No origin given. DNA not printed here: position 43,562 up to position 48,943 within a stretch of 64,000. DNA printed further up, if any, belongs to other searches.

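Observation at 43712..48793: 1693-aa HEAT-repeat / HExxH / vWA giant protein with no partner ATPase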

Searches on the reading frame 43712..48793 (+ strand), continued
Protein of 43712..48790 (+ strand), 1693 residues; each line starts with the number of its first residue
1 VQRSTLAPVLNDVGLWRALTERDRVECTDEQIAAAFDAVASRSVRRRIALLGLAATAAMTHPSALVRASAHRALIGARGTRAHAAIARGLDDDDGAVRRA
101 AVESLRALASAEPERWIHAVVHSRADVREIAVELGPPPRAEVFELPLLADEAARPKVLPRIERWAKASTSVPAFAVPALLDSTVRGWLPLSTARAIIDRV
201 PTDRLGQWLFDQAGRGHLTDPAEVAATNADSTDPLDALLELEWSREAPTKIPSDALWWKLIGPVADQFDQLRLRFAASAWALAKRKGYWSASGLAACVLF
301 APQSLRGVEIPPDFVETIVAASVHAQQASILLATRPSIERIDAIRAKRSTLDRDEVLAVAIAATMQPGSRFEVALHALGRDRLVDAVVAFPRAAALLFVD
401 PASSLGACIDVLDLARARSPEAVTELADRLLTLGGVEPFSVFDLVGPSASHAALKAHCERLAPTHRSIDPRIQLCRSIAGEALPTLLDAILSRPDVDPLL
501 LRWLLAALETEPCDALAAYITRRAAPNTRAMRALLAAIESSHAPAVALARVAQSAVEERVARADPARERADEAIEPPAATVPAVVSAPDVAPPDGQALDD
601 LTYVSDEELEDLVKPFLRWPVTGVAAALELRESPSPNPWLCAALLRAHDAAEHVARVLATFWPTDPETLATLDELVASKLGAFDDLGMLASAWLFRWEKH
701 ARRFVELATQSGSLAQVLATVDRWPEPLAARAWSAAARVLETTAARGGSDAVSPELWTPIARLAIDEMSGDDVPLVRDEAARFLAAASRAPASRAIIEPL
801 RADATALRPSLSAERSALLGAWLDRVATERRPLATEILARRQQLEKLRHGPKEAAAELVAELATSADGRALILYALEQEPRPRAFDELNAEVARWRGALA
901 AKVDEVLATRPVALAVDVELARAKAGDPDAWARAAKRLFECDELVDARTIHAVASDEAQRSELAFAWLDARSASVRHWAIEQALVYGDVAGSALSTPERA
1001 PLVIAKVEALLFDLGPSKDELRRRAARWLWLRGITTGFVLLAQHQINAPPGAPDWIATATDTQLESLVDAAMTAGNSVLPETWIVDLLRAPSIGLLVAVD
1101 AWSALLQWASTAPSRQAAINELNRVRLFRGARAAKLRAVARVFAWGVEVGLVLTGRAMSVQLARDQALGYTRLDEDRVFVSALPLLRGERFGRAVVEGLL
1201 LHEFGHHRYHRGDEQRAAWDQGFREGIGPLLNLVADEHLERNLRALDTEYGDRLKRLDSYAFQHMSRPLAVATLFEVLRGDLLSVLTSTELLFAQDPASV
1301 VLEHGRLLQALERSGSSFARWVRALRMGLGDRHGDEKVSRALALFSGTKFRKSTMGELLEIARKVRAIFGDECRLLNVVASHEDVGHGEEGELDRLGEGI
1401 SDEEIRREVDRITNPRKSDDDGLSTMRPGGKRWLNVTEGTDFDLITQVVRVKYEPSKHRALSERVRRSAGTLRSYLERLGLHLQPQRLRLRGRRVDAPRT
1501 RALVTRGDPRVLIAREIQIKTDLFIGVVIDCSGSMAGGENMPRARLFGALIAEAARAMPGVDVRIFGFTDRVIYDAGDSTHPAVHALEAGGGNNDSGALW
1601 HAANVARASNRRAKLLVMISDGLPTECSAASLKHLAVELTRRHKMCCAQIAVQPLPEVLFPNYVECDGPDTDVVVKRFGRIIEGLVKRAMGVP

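Call 33: search_protein_families(library=pfam, proteins=[L001:15046-16158:+, L002:15303-16412:+], max_evalue=0.1)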
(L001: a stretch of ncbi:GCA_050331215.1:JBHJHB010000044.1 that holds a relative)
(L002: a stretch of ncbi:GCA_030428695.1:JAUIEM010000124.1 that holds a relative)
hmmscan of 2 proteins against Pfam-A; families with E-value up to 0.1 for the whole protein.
L001:15046-16158:+ (371 aa): 32 families (the best 25 are shown)
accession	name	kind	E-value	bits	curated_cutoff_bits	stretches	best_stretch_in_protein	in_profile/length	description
PF07728.20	AAA_5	-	4.2e-13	49.9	22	1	110-257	1-139/139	AAA domain (dynein-related subfamily)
PF00004.35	AAA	-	2.3e-11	44.7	21.2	1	111-242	1-113/131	ATPase family associated with various cellular activities (AAA)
PF13401.12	AAA_22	-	5.6e-07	30.4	27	1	110-198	7-96/130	AAA domain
PF07726.17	AAA_3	-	1.3e-06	28.7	27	1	111-257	2-129/131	ATPase family associated with various cellular activities (AAA)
PF13191.12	AAA_16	-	8.4e-06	26.8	32.6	1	107-203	23-128/167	AAA ATPase domain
PF13173.12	AAA_14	-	2.6e-05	24.7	27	1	111-204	5-79/129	AAA domain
PF00158.32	Sigma54_activat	-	5.8e-05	23.3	20.2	1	100-238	14-142/168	Sigma-54 interaction domain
PF07724.20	AAA_2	-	6.8e-05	23.4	27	1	110-214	5-103/166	AAA domain (Cdc48 subfamily)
PF05496.18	RuvB_N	-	0.00014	22.1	27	1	111-152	36-77/159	Holliday junction DNA helicase RuvB P-loop domain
PF13521.12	AAA_28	-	0.00019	22.1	27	1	111-146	2-37/164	AAA domain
PF02367.23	TsaE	-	0.0002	21.8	26.6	1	97-134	10-47/128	Threonylcarbamoyl adenosine biosynthesis protein TsaE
PF02224.24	Cytidylate_kin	-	0.00057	20.1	26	1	111-146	1-34/211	Cytidylate kinase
PF13238.12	AAA_18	-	0.00069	20.5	29.4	1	111-154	1-41/128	AAA domain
PF01078.27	Mg_chelatase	-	0.00091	19.1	20.3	1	101-130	15-44/207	Magnesium chelatase, subunit ChlI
PF20030.5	bpMoxR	-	0.001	18.6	27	1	101-218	24-127/205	MoxR domain in the MoxR-vWA-beta-propeller ternary systems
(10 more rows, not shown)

L002:15303-16412:+ (370 aa): 30 families (the best 25 are shown)
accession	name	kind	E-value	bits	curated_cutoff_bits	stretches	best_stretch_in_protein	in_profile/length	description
PF07728.20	AAA_5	-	8.9e-14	52.1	22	1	110-257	1-139/139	AAA domain (dynein-related subfamily)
PF00004.35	AAA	-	4.2e-10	40.6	21.2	1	111-245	1-116/131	ATPase family associated with various cellular activities (AAA)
PF07726.17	AAA_3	-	8.2e-07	29.4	27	1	111-257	2-129/131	ATPase family associated with various cellular activities (AAA)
PF13401.12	AAA_22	-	4.8e-06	27.3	27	1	110-198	7-96/130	AAA domain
PF13191.12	AAA_16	-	9.3e-06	26.7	32.6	1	107-206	23-152/167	AAA ATPase domain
PF00158.32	Sigma54_activat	-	2.2e-05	24.6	20.2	1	98-146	12-63/168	Sigma-54 interaction domain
PF01078.27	Mg_chelatase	-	0.00016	21.5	20.3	1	98-132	12-46/207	Magnesium chelatase, subunit ChlI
PF13173.12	AAA_14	-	0.00023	21.6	27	1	111-203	5-79/129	AAA domain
PF12775.13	AAA_7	-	0.00038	20.5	25.8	1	101-153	26-81/181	P-loop containing dynein motor region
PF13238.12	AAA_18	-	0.00057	20.8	29.4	1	111-153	1-40/128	AAA domain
PF02367.23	TsaE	-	0.00071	20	26.6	1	97-134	10-47/128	Threonylcarbamoyl adenosine biosynthesis protein TsaE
PF02224.24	Cytidylate_kin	-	0.00089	19.5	26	1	111-153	1-41/211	Cytidylate kinase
PF13521.12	AAA_28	-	0.0011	19.7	27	1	111-137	2-28/164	AAA domain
PF05496.18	RuvB_N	-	0.0011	19.2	27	1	110-153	35-78/159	Holliday junction DNA helicase RuvB P-loop domain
PF07724.20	AAA_2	-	0.0024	18.4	27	1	110-214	5-103/166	AAA domain (Cdc48 subfamily)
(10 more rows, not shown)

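Call 34: search_solved_structures(query=L001:15046-16158:+, max_evalue=0.01)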
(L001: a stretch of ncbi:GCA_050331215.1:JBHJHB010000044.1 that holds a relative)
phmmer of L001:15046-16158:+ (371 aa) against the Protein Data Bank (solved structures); distinct sequences matched with E-value up to 0.01: 99 (the best 60 are shown).
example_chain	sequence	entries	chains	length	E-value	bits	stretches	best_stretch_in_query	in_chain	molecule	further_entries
6i27_A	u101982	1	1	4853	4.2e-15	59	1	94-281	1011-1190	Midasin,Midasin,Midasin,Midasin,Midasin,Midasin,Midasin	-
6i26_A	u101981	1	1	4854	4.2e-15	59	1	94-281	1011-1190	Midasin,Midasin,Midasin,Midasin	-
6hyp_A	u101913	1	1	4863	4.2e-15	59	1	94-281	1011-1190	Midasin,Midasin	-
5jcs_s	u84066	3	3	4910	4.5e-15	58.9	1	94-281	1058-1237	Midasin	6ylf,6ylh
6or5_A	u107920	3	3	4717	9.4e-15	57.8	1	109-286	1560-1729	Midasin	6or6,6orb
7swl_A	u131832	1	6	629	3.3e-09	39.6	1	110-147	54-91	Rix7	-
7t3i_A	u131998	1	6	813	5.7e-09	38.8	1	110-147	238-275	Rix7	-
6mat_A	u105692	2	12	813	6.3e-09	38.7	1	110-147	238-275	Rix7 mutant | Rix7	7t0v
9bji_A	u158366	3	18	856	5.9e-08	35.5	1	104-139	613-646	Nuclear valosin-containing protein-like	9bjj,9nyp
7wub_D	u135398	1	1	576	1.6e-06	30.8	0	109-144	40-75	Transitional endoplasmic reticulum ATPase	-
7wub_C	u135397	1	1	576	1.6e-06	30.8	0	109-144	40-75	Transitional endoplasmic reticulum ATPase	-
6mck_A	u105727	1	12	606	2e-06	30.5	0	109-144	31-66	Transitional endoplasmic reticulum ATPase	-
5vc7_A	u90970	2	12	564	2.9e-06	29.9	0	110-144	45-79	VCP-like ATPase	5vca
7lmy_A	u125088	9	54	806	3.6e-06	29.6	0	108-144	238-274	Transitional endoplasmic reticulum ATPase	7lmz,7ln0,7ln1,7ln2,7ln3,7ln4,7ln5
7rlb_A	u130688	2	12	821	3.7e-06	29.6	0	108-144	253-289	Transitional endoplasmic reticulum ATPase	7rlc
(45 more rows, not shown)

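Call 35: search_protein_families(library=ncbifam, proteins=[L001:15046-16158:+, L002:15303-16412:+], max_evalue=0.1)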
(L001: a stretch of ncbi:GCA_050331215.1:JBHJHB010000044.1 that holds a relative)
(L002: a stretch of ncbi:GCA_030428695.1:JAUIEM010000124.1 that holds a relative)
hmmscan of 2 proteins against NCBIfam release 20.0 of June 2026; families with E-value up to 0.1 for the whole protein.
L001:15046-16158:+ (371 aa): 59 families (the best 25 are shown)
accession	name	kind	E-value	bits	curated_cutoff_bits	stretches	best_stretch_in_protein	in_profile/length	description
TIGR02640.1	gas_vesic_GvpN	equivalog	3.4e-11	43.1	266.8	2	101-151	14-64/262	gas vesicle protein GvpN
NF047784.1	MadB_ATPase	equivalog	1.7e-09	37.3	475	2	188-298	140-242/298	MadB family AAA-type ATPase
TIGR00635.1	ruvB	equivalog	2.1e-05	23.7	299.05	1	111-154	33-76/305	Holliday junction branch migration DNA helicase RuvB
NF009883.0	PRK13341.1-4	equivalog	2.3e-05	22.5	668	1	110-209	57-135/729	AAA family ATPase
NF000868.0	PRK00080.1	equivalog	4.6e-05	22.5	282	1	111-153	54-96/330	Holliday junction branch migration DNA helicase RuvB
NF003229.0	PRK04195.1-5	equivalog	4.7e-05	22.3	280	1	111-154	47-90/413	replication factor C large subunit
NF042959.1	IteA_antiphage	equivalog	0.00015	21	510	1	108-145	125-162/367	anti-phage ATPase IteA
NF009881.0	PRK13341.1-2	equivalog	0.00023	19.2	651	1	111-210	55-133/736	AAA family ATPase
NF010004.0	PRK13477.1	equivalog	0.0003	19.3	524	1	111-154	288-329/514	bifunctional pantoate--beta-alanine ligase/(d)CMP kinase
TIGR00017.1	cmk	equivalog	0.00032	20.5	135.55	1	110-147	4-39/217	(d)CMP kinase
NF003230.0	PRK04195.1-6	equivalog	0.00032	19.5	441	1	110-140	41-71/494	replication factor C large subunit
NF003745.1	PRK05342.1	equivalog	0.00038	19.4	359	1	110-147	111-148/418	ATP-dependent Clp protease ATP-binding subunit ClpX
NF009067.0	PRK12402.1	equivalog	0.00043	19.4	317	1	87-152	13-79/340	replication factor C small subunit 2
NF041006.2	cell_div_CdvC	equivalog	0.00098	18.1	650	1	110-144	136-170/370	cell division protein CdvC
TIGR00150.1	T6A_YjeE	equivalog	0.0011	18.8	60.1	1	98-135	12-49/135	tRNA (adenosine(37)-N6)-threonylcarbamoyltransferase complex ATPase subunit type 1 TsaE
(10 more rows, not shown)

L002:15303-16412:+ (370 aa): 40 families (the best 25 are shown)
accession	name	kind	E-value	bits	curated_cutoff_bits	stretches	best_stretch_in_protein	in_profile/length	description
TIGR02640.1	gas_vesic_GvpN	equivalog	1.7e-11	44.1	266.8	1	97-310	10-228/262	gas vesicle protein GvpN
NF047784.1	MadB_ATPase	equivalog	1.1e-08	34.7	475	2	101-142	28-67/298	MadB family AAA-type ATPase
TIGR00017.1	cmk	equivalog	9.8e-05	22.1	135.55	1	110-155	4-47/217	(d)CMP kinase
TIGR00635.1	ruvB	equivalog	0.00012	21.2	299.05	1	110-154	32-76/305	Holliday junction branch migration DNA helicase RuvB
NF003745.1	PRK05342.1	equivalog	0.00012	21.1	359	1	110-147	111-148/418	ATP-dependent Clp protease ATP-binding subunit ClpX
NF003229.0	PRK04195.1-5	equivalog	0.00014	20.8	280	1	111-155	47-91/413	replication factor C large subunit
NF000868.0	PRK00080.1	equivalog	0.0003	19.8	282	1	110-154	53-97/330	Holliday junction branch migration DNA helicase RuvB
TIGR00382.1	clpX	equivalog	0.00064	18.8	370.75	1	109-198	118-194/414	ATP-dependent protease ATP-binding subunit ClpX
TIGR00763.1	lon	equivalog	0.00076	18.1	608.05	1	108-147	353-392/795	endopeptidase La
NF003230.0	PRK04195.1-6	equivalog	0.0012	17.6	441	1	110-141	41-72/494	replication factor C large subunit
NF010004.0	PRK13477.1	equivalog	0.0018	16.8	524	1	111-170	288-345/514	bifunctional pantoate--beta-alanine ligase/(d)CMP kinase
NF003234.0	PRK04195.2-4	equivalog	0.0022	17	529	1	111-141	41-71/497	replication factor C large subunit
TIGR00954.1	3a01203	subfamily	0.0023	16.4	918.9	1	97-130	468-501/660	peroxysomal long chain fatty acyl transporter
TIGR01243.1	CDC48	subfamily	0.0027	16.1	802.65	1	56-142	162-246/733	CDC48 family AAA ATPase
NF009883.0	PRK13341.1-4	equivalog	0.0028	15.6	668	1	110-211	57-137/729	AAA family ATPase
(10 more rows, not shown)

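Call 38: find_homologous_proteins(query=L011:11089-12186:+, max_evalue=1e-60)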
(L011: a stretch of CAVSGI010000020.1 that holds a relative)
Query L011:11089-12186:+ (366 aa): 1108 proteins with E <= 1e-60 among 8000 candidates; the best 120 are listed.
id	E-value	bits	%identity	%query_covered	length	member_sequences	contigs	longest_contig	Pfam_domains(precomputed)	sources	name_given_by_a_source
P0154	2.9e-227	772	93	100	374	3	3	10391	PF13173.13,PF07726.18,PF00004.36,PF13401.13,PF05496.19,PF07728.21,PF13191.13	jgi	jgi:MoxR-like ATPase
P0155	4.8e-222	755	91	99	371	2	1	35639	PF00158.33,PF07726.18,PF00004.36,PF13401.13,PF05496.19,PF07728.21,PF13191.13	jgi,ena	-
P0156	7.0e-206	701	84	99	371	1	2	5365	PF13173.13,PF07726.18,PF00004.36,PF07728.21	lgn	-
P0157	3.5e-199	679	80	99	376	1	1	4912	PF13173.13,PF00158.33,PF07726.18,PF00004.36,PF13401.13,PF05496.19,PF07728.21,PF13191.13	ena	-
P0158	5.7e-198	675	80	99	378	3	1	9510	PF07726.18,PF00004.36,PF13401.13,PF05496.19,PF07728.21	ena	-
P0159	9.7e-198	675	80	99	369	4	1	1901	PF07726.18,PF00004.36,PF07728.21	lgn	-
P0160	6.9e-197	672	79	100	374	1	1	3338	PF07726.18,PF00004.36,PF13401.13,PF05496.19,PF07728.21,PF13191.13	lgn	-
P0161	7.8e-197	672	78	100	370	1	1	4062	PF00158.33,PF07726.18,PF00004.36,PF05496.19,PF07728.21,PF13191.13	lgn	-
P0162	5.0e-196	669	78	100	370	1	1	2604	PF07726.18,PF00004.36,PF13401.13,PF07728.21,PF13191.13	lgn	-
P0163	8.4e-196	668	78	100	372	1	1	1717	PF07726.18,PF00004.36,PF13401.13,PF07728.21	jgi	jgi:MoxR-like ATPase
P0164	2.0e-194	664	78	100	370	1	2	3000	PF07724.21,PF07726.18,PF00004.36,PF13401.13,PF07728.21,PF13191.13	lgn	-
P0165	3.0e-194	663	79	100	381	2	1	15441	PF00158.33,PF07726.18,PF00004.36,PF13401.13,PF05496.19,PF07728.21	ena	-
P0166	5.5e-194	662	78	100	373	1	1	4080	PF13173.13,PF00158.33,PF07726.18,PF00004.36,PF13401.13,PF05496.19,PF07728.21,PF13191.13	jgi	jgi:nitric oxide reductase NorQ protein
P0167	1.1e-193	661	78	100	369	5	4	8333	PF07726.18,PF00004.36,PF13401.13,PF05496.19,PF07728.21,PF13191.13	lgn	-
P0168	5.3e-193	659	76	100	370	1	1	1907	PF07724.21,PF07726.18,PF00004.36,PF13401.13,PF07728.21,PF13191.13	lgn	-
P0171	3.6e-192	656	77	100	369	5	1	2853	PF07724.21,PF07726.18,PF00004.36,PF13401.13,PF07728.21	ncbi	-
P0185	4.8e-189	646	75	100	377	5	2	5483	PF13173.13,PF07726.18,PF00004.36,PF13401.13,PF05496.19,PF07728.21,PF13191.13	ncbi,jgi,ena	-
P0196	2.0e-187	641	76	99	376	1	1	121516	PF07726.18,PF00004.36,PF13401.13,PF07728.21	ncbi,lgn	-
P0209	7.6e-186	635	76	99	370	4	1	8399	PF07726.18,PF00004.36,PF07728.21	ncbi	-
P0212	1.5e-185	635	75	100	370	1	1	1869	PF00158.33,PF07726.18,PF00004.36,PF13401.13,PF07728.21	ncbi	-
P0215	2.6e-185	634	76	99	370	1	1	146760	PF07726.18,PF00004.36,PF13401.13,PF07728.21,PF13191.13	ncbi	ncbi:MAG: MoxR family ATPase [Byssovorax sp.]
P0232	9.3e-184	629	76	99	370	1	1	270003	PF07726.18,PF00004.36,PF13401.13,PF07728.21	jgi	jgi:MoxR-like ATPase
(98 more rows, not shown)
